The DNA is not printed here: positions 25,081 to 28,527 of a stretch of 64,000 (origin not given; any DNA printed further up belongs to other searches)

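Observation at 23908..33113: T2SS/T4P-like operon with two diverged secretins bracketing the GspL/M-like genes and no ATPase, platform or pseudopilin genes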

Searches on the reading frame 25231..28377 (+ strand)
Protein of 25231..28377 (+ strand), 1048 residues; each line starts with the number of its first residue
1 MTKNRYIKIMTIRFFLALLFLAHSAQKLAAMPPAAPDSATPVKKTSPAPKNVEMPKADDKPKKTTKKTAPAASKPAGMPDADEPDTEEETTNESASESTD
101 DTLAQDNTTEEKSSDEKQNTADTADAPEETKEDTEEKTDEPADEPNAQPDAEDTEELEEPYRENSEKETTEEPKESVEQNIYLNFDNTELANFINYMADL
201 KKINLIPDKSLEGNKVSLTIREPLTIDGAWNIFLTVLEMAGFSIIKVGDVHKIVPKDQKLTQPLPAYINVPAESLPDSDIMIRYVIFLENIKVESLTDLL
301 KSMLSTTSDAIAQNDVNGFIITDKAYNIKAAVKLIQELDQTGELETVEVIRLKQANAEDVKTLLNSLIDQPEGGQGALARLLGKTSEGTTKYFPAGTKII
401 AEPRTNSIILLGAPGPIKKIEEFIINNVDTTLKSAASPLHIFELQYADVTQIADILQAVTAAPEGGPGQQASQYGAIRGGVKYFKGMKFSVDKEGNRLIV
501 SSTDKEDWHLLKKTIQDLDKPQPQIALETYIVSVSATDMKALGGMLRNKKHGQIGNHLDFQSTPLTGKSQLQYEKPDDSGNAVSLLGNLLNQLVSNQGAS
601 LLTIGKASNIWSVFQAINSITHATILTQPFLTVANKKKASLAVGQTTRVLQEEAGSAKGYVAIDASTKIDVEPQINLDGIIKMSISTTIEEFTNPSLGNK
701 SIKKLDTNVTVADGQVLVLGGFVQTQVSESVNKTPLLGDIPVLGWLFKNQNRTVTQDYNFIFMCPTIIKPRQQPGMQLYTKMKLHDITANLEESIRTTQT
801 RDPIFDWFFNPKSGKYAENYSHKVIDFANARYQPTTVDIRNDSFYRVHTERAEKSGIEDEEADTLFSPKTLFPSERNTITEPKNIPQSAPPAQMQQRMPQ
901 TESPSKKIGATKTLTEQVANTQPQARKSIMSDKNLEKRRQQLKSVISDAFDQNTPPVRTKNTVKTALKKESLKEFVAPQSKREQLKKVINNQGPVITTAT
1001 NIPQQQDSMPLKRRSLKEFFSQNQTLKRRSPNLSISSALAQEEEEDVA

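Call 3: search_protein_families(library=pfam, proteins=[window:25231-28377:+], max_evalue=0.01)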
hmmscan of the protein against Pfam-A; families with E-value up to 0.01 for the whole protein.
window:25231-28377:+ (1048 aa): 3 families
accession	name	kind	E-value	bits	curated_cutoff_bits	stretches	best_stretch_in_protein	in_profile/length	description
PF00263.26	Secretin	-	4.1e-32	111.5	27.5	1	619-769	4-169/169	Bacterial type II and III secretion system protein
PF03958.22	Secretin_N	-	5e-26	91.1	28.2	3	441-524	3-69/69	Bacterial type II/III secretion system short domain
PF21305.2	type_II_gspD_N0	-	2.7e-12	46.8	27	1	183-253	1-71/71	GspD-like, N0 domain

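Call 22: search_solved_structures(query=window:25231-28374:+, max_evalue=0.001)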
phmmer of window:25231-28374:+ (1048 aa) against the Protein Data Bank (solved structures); distinct sequences matched with E-value up to 0.001: 26.
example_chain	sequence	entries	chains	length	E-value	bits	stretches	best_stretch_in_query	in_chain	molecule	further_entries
5wln_G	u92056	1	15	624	1.2e-38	136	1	181-787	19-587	Type II secretion system protein D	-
5zdh_A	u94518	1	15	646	3.9e-38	134.3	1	181-771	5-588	Type II secretion system protein D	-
5wq8_A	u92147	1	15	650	2.1e-36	128.6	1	184-770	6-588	Type II secretion system protein D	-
5wq9_A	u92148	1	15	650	1.3e-35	125.9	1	184-770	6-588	Type II secretion system protein D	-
5wq7_A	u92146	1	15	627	3e-34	121.5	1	183-770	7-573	Putative type II secretion system protein D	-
6i1x_A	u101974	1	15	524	2.3e-32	115.2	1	279-801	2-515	Type II secretion system protein D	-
6hcg_A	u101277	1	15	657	7.3e-31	110.2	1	181-773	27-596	Type II secretion system protein D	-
6i1y_A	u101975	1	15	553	3.2e-30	108.1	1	281-770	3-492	General secretion pathway protein GspD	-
9k8v_A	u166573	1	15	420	7.6e-19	70.5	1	589-770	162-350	General secretion pathway protein D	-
5w68_A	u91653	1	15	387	1.5e-18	69.5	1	440-771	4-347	Putative type II secretion protein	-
6w6m_A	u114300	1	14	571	2.6e-18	68.7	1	488-768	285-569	Type IV pilus secretin PilQ family protein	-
9x0w_A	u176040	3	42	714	1.7e-15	59.4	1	441-769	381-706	Fimbrial assembly protein PilQ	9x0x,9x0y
6ve2_A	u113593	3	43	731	1.7e-15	59.3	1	441-769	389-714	Fimbrial assembly protein PilQ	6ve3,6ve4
3jc8_Qa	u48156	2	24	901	7.9e-15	57.2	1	489-769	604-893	PilQ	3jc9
3ezj_A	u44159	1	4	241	1.3e-14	56.5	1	180-422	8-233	General secretion pathway protein GspD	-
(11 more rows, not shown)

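Call 37: search_protein_families(library=ncbifam, proteins=[window:25231-28377:+], max_evalue=0.01)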
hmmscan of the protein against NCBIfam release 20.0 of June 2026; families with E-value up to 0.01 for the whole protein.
window:25231-28377:+ (1048 aa): 8 families
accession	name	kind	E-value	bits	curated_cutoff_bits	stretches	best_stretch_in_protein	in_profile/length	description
TIGR02517.1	type_II_gspD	equivalog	1.5e-87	294.5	351.35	1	183-772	1-594/600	type II secretion system secretin GspD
TIGR02515.1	IV_pilus_PilQ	subfamily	1.2e-45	156.3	284.35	2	440-769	100-428/428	type IV pilus secretin PilQ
TIGR02516.1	type_III_yscC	equivalog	1.5e-27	96.3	238.45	2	485-769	197-462/463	type III secretion system outer membrane ring subunit SctC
NF010083.0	PRK13568.1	equivalog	4.6e-27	94.8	554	3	616-769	258-418/419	DNA uptake porin HofQ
TIGR02519.1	pilus_MshL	equivalog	4.6e-18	65.2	250.2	1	491-768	3-290/290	pilus (MSHA type) biogenesis protein MshL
NF011873.0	PRK15346.1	equivalog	1.9e-17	63.1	524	1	697-753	423-479/499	EscC/YscC/HrcC family type III secretion system outer membrane ring protein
NF042912.1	Amuc_1098_fam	equivalog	5.2e-14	51.2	750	1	703-770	731-798/805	Amuc_1098 family type IV pilus outer membrane protein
NF007851.2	PRK10560.1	exception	9.3e-13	47.7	598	2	703-769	344-410/412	DNA uptake porin HofQ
